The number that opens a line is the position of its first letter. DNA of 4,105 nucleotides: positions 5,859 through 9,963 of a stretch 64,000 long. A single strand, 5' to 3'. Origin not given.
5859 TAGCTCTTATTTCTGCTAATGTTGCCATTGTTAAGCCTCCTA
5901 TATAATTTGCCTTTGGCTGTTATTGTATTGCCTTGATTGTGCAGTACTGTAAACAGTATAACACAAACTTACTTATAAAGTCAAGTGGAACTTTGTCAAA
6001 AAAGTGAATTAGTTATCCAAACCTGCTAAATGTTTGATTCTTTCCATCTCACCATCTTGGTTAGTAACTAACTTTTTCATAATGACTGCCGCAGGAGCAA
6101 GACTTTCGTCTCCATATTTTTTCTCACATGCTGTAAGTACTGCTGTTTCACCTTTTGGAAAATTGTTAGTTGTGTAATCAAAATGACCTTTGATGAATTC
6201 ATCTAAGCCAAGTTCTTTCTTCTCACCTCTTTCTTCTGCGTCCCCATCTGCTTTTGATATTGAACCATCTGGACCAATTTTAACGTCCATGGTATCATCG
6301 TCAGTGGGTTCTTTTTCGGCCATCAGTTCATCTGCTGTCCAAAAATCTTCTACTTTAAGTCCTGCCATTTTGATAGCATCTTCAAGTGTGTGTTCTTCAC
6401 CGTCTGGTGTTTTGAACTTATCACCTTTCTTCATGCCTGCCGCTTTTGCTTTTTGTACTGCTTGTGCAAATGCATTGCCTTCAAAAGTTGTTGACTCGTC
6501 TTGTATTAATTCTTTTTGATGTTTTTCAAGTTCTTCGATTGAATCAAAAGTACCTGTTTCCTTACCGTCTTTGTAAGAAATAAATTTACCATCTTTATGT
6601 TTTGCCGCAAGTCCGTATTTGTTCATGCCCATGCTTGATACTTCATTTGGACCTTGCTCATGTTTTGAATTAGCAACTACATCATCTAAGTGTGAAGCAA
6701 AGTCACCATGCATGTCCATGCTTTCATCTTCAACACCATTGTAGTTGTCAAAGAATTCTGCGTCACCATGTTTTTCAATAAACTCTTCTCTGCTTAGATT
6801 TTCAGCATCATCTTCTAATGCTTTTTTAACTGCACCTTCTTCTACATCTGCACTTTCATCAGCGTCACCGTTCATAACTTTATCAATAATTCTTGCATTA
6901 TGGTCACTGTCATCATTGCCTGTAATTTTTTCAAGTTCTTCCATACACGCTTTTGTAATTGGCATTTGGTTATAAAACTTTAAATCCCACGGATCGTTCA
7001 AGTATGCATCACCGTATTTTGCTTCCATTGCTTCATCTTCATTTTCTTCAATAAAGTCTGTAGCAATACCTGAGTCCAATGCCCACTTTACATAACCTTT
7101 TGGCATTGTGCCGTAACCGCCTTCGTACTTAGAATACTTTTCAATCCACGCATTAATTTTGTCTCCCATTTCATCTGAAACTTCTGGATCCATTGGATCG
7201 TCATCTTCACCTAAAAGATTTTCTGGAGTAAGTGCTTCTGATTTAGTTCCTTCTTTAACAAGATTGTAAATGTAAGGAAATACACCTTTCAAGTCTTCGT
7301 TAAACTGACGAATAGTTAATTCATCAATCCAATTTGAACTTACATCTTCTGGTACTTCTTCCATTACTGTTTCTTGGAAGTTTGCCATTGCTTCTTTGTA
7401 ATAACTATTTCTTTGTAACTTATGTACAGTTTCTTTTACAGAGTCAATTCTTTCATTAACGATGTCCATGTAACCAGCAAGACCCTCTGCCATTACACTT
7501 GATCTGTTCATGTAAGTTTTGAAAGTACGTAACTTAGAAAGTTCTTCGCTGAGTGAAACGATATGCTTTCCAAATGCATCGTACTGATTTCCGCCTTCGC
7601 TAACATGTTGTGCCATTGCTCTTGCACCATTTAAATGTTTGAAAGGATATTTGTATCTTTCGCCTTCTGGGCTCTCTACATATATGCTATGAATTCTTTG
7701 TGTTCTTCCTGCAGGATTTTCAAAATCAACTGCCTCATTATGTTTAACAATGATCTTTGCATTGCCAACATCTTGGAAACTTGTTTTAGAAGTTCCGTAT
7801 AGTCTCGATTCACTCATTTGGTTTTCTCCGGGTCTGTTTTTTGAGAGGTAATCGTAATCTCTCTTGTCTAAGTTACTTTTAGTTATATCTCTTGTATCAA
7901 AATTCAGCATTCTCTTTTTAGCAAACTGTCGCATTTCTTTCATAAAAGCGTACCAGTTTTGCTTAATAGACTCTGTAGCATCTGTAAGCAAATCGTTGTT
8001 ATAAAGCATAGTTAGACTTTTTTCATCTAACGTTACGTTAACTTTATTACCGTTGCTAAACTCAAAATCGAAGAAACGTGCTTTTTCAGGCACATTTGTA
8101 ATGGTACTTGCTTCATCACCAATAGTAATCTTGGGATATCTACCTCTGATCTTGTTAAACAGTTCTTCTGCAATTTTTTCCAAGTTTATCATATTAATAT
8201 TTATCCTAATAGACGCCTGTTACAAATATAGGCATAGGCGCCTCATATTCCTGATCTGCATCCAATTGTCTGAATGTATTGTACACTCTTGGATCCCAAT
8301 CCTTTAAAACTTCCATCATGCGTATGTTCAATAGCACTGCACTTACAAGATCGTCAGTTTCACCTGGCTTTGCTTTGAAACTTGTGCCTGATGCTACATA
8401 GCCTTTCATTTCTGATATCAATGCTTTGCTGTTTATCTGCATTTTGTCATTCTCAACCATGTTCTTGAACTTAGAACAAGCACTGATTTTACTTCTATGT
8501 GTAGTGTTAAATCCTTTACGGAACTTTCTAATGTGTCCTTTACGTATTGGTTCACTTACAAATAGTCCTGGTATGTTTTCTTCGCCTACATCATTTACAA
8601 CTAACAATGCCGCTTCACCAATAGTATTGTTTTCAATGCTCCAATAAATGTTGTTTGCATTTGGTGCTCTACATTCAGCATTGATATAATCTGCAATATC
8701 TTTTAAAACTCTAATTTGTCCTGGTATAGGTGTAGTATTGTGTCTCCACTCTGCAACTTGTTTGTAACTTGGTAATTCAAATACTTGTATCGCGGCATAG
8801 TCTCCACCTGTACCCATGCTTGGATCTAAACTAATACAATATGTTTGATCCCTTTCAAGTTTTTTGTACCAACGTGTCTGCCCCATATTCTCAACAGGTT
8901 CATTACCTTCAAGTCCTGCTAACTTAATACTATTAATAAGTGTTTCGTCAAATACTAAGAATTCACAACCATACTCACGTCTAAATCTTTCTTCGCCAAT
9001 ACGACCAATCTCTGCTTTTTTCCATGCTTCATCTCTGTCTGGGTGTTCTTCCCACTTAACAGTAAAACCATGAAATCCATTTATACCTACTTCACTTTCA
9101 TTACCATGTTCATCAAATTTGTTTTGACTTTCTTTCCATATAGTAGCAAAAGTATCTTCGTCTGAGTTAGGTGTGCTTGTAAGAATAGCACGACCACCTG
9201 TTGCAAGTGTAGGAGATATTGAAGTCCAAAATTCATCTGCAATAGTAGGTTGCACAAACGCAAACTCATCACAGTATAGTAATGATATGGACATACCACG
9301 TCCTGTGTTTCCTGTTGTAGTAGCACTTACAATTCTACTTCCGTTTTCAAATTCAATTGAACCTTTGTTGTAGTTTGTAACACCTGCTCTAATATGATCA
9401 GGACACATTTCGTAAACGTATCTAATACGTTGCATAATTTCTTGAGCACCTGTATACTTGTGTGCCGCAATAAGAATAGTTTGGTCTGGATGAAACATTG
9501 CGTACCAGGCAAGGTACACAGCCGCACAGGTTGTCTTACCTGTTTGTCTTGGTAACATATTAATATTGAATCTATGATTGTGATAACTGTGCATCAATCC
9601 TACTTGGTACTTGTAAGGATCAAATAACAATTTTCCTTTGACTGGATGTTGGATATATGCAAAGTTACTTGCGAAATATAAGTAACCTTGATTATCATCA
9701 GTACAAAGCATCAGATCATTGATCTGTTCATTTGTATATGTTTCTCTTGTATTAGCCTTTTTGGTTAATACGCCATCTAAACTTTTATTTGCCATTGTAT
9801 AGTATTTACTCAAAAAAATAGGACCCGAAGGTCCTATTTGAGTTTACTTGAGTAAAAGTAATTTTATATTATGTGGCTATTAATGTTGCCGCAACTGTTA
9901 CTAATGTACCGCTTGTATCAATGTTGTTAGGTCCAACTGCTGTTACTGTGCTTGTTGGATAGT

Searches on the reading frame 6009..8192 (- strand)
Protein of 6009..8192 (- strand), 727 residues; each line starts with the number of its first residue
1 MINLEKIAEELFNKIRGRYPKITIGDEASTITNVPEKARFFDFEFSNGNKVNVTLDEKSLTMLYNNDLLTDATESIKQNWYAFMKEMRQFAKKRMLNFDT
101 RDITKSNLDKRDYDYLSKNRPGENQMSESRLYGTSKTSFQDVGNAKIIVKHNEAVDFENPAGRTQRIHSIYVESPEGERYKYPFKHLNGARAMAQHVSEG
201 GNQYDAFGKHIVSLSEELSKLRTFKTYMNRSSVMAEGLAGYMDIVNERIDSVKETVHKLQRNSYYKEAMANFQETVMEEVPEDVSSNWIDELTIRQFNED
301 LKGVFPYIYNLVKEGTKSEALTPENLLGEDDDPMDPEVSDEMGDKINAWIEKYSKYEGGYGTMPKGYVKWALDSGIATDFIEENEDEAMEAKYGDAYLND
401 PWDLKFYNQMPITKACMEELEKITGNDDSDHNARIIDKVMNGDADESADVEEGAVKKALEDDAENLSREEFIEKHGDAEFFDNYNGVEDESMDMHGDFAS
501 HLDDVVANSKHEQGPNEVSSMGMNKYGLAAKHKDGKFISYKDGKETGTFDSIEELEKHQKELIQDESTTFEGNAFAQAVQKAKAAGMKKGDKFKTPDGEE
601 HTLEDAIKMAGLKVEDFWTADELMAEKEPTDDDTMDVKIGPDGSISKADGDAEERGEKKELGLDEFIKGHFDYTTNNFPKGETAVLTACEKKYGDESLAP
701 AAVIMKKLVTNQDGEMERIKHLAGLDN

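Call 72: search_protein_families(library=phrogs, proteins=[window:6009-8192:-], max_evalue=1e-10)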
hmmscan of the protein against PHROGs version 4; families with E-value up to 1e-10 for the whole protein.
window:6009-8192:- (727 aa): 1 family
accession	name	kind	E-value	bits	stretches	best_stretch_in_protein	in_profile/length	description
phrog_13484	-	head and packaging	1.5e-14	54.8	1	21-274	22-266/428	virion structural protein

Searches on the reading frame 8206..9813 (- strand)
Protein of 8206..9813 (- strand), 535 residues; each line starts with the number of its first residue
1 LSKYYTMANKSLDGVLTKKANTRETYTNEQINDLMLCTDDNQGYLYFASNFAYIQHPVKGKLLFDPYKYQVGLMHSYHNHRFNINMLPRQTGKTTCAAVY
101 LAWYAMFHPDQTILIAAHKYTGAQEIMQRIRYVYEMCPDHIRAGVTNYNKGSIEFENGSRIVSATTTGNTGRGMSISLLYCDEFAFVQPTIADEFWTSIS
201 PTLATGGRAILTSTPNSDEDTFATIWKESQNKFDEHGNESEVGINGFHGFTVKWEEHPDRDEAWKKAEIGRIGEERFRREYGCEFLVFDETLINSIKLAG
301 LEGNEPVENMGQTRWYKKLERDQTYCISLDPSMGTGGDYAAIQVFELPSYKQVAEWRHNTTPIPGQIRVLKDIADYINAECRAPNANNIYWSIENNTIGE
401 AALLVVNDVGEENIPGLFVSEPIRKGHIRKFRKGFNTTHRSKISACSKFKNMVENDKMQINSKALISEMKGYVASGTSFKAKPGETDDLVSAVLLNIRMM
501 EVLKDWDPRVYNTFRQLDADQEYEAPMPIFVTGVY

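Call 72: search_protein_families(library=phrogs, proteins=[window:8206-9813:-], max_evalue=1e-10)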
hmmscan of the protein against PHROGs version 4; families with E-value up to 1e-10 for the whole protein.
window:8206-9813:- (535 aa): 6 families
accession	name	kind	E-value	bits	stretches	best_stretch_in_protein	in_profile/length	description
phrog_36964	-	head and packaging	9e-125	418.7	1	91-512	432-865/890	terminase large subunit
phrog_5989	-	head and packaging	2.4e-50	172.6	1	17-283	97-332/347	terminase large subunit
phrog_2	-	head and packaging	6.9e-46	158.4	1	62-504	262-596/807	terminase large subunit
phrog_7579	-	head and packaging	8.7e-20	72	1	86-292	23-220/239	terminase large subunit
phrog_38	-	head and packaging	3.5e-18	66.6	1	43-402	272-621/760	terminase large subunit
phrog_9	-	head and packaging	4.3e-12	46.7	1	84-234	227-380/812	terminase large subunit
